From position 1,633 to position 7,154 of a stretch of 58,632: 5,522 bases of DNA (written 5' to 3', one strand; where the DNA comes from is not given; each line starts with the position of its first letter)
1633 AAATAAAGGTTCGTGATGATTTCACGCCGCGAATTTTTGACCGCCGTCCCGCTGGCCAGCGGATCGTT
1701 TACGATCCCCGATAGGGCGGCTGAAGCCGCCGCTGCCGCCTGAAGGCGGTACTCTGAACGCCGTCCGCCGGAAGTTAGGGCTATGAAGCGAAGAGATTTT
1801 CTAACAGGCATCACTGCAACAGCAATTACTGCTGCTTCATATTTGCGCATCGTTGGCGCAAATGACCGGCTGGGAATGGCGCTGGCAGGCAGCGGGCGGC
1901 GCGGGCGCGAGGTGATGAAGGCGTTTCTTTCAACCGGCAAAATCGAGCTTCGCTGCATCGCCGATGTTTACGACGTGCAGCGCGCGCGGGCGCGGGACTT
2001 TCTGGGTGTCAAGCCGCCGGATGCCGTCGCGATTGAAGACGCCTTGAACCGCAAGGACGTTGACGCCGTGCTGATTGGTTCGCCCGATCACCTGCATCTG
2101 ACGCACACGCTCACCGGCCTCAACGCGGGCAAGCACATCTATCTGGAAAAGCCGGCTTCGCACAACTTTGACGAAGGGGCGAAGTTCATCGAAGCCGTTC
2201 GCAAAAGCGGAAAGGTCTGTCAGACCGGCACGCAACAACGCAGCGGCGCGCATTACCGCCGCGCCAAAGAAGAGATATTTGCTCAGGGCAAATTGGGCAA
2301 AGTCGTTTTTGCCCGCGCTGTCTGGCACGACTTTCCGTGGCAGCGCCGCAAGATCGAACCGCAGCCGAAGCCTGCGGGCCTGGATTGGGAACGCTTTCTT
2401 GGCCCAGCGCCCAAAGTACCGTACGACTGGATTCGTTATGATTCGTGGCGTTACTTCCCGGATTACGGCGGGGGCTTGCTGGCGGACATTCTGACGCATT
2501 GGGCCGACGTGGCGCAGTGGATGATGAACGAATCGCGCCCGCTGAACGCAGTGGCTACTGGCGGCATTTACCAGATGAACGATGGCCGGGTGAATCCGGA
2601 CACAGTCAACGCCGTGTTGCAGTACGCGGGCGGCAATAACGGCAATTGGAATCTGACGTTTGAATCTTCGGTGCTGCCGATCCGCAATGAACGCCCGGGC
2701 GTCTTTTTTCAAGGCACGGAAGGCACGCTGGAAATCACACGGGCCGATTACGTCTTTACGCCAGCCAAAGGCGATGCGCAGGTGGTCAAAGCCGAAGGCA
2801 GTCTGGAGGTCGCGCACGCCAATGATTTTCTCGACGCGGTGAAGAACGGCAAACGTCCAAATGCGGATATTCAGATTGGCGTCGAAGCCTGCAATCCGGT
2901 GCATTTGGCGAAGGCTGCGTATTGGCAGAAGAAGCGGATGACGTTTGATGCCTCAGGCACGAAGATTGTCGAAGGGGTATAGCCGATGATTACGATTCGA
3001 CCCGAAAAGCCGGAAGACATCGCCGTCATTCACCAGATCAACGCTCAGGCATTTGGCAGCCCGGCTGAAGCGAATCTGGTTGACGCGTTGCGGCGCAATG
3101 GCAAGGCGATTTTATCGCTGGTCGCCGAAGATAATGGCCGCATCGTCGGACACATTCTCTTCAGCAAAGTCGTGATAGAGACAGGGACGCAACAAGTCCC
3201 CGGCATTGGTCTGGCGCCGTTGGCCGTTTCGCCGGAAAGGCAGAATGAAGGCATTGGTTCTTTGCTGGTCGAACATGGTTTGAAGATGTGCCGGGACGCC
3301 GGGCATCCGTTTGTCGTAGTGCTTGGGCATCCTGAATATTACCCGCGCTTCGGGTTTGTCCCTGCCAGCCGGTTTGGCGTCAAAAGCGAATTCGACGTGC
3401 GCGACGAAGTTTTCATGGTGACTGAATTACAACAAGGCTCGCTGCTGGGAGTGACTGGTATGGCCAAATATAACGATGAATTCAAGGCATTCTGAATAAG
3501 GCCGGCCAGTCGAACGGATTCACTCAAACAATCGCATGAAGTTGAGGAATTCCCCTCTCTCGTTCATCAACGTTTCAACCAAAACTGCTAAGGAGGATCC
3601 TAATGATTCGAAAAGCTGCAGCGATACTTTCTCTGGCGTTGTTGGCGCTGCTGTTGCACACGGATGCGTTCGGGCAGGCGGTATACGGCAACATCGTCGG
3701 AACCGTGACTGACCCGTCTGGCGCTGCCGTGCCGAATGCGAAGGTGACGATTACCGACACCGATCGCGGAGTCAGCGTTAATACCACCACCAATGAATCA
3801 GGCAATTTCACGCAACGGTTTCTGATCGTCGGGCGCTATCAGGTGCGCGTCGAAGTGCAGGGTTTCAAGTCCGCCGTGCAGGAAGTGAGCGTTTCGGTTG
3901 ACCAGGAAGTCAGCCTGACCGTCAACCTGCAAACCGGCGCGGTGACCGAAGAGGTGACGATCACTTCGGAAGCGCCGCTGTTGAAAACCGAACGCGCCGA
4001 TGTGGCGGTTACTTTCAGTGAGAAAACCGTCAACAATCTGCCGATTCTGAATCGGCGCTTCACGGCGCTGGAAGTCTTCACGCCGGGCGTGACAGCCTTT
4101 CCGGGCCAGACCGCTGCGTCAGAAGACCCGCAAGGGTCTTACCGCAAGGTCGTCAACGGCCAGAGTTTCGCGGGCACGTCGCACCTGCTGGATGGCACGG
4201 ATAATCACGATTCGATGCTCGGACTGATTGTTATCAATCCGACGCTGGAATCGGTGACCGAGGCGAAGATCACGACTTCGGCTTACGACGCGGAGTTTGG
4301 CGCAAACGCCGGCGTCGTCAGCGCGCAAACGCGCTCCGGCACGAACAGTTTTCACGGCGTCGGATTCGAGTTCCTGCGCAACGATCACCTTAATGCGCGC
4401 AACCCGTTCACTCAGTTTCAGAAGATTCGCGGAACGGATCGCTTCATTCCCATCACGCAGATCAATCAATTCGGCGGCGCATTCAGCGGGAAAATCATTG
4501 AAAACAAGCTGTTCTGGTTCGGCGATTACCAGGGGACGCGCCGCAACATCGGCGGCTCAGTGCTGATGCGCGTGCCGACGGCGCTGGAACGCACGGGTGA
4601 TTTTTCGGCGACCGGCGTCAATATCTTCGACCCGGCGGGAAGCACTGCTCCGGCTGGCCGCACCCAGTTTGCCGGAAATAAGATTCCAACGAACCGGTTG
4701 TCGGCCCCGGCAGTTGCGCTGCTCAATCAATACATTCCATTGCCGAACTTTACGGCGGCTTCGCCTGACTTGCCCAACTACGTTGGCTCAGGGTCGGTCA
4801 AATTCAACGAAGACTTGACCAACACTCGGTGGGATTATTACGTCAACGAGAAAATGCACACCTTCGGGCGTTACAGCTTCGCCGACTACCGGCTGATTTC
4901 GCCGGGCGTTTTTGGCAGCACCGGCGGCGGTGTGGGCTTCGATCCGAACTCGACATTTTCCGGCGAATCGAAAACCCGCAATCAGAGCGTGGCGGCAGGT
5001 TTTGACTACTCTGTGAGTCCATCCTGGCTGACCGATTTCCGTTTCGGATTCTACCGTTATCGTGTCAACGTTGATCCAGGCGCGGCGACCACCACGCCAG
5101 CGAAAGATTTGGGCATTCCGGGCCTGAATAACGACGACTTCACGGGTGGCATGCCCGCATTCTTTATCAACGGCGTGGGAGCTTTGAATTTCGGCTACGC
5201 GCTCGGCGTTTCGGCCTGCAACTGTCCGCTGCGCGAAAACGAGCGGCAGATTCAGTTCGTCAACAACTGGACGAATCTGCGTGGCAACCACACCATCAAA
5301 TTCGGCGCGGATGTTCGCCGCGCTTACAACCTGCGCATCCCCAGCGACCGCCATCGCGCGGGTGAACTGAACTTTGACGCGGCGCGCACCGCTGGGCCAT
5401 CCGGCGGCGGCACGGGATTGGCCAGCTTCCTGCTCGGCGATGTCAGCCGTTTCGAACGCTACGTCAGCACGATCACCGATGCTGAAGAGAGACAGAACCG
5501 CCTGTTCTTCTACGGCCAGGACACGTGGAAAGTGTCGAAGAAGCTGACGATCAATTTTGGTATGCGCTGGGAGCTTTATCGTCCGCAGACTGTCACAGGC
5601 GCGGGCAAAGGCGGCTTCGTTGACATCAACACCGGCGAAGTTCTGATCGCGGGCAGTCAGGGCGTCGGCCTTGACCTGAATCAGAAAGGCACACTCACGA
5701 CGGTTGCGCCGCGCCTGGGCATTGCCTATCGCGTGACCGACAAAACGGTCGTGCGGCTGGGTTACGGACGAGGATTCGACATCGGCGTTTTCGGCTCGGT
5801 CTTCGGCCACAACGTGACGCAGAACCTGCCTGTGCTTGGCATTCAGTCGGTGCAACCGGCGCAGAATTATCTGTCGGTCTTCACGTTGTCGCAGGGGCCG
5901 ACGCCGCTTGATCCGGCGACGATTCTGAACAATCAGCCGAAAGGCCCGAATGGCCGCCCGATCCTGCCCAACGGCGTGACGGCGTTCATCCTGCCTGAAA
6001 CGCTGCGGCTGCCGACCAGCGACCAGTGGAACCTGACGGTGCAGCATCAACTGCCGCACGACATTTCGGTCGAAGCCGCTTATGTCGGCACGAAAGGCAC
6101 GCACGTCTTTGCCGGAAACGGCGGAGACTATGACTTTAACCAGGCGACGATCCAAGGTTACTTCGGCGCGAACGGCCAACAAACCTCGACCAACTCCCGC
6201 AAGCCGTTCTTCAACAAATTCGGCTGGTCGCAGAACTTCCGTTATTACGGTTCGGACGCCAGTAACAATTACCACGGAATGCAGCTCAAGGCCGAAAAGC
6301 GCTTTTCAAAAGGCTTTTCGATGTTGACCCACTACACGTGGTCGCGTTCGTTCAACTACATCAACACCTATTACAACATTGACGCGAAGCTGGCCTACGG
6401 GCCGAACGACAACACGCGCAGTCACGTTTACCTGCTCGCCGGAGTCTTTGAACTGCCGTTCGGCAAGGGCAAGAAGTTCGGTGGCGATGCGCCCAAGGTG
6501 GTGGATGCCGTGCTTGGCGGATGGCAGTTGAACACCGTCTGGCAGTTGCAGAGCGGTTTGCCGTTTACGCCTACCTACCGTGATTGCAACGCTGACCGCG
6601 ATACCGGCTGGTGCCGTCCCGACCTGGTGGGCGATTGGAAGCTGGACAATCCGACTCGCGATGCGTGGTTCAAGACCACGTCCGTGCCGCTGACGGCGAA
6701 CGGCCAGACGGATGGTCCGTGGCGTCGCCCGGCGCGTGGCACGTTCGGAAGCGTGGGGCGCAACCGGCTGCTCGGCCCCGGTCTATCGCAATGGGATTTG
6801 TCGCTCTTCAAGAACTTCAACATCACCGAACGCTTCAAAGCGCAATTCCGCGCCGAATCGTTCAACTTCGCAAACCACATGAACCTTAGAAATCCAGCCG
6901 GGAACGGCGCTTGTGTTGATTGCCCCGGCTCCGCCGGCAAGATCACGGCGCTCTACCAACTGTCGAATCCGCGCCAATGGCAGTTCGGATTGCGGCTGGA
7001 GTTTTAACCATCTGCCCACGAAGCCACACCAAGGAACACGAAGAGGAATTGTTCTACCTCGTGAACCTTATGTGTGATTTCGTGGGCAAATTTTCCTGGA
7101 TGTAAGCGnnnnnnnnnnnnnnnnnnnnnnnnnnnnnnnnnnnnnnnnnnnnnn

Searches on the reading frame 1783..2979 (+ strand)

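Call 87: search_protein_families(library=pfam, proteins=[window:1783-2979:+], max_evalue=0.00001)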
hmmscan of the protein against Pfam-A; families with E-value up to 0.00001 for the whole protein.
window:1783-2979:+ (399 aa): 4 families
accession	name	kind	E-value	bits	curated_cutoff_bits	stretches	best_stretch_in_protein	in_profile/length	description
PF01408.29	GFO_IDH_MocA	-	5.7e-16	59.7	24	1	32-149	3-119/120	Oxidoreductase family, NAD-binding Rossmann fold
PF22725.1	GFO_IDH_MocA_C3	-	8e-13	48.9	27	1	165-317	7-124/124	GFO/IDH/MocA C-terminal domain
PF19051.5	GFO_IDH_MocA_C2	-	1.2e-11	45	23.3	1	184-250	35-103/254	Oxidoreductase family, C-terminal alpha/beta domain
PF02894.22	GFO_IDH_MocA_C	-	2e-09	38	22.9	1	218-324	30-139/218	Oxidoreductase family, C-terminal alpha/beta domain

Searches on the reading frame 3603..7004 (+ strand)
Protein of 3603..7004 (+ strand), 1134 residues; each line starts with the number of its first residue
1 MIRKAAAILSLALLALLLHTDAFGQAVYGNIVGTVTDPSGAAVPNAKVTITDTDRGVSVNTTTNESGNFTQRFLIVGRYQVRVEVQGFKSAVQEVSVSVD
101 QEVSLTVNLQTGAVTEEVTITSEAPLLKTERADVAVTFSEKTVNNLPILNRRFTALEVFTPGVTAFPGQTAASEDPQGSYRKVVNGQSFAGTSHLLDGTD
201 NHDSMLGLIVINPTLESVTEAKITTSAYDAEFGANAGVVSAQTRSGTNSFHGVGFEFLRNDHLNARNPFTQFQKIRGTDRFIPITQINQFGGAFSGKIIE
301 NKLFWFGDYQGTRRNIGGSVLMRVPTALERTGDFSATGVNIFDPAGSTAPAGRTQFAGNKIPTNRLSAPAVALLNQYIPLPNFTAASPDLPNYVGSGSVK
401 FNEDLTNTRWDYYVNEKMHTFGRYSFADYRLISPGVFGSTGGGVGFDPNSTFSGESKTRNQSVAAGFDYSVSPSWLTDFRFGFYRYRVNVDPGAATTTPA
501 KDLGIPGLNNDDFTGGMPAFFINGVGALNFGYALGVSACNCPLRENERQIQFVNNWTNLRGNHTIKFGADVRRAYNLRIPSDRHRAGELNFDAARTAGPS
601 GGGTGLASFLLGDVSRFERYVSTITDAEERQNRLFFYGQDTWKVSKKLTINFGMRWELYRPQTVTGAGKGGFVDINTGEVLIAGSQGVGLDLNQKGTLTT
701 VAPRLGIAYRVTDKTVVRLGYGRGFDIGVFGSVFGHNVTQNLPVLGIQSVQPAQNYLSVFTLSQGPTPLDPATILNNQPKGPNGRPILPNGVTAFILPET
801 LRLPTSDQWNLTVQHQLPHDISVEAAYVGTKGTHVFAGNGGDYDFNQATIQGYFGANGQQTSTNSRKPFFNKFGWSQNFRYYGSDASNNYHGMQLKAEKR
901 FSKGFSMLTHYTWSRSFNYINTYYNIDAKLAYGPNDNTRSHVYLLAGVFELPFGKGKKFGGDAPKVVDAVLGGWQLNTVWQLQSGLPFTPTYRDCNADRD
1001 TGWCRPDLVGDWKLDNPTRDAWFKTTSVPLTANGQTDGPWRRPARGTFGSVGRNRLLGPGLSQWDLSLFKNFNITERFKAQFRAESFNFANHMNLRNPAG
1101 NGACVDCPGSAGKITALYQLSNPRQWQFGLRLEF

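Call 87: search_protein_families(library=pfam, proteins=[window:3603-7004:+], max_evalue=0.00001)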
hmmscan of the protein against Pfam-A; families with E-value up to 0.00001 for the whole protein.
window:3603-7004:+ (1134 aa): 4 families
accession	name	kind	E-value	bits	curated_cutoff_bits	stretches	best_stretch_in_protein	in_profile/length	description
PF25183.1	OMP_b-brl_4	-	1.3e-213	712.4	30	1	243-1127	2-838/838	Outer membrane beta barrel domain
PF13620.12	CarboxypepD_reg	-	1.7e-20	73.5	32.3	1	31-110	2-82/82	Carboxypeptidase regulatory-like domain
PF00593.30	TonB_dep_Rec_b-barrel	-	4.6e-11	43.7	27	1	421-773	14-271/436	TonB dependent receptor-like, beta-barrel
PF13715.12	CarbopepD_reg_2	-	6.1e-09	36.2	32.2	1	31-119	1-87/88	CarboxypepD_reg-like domain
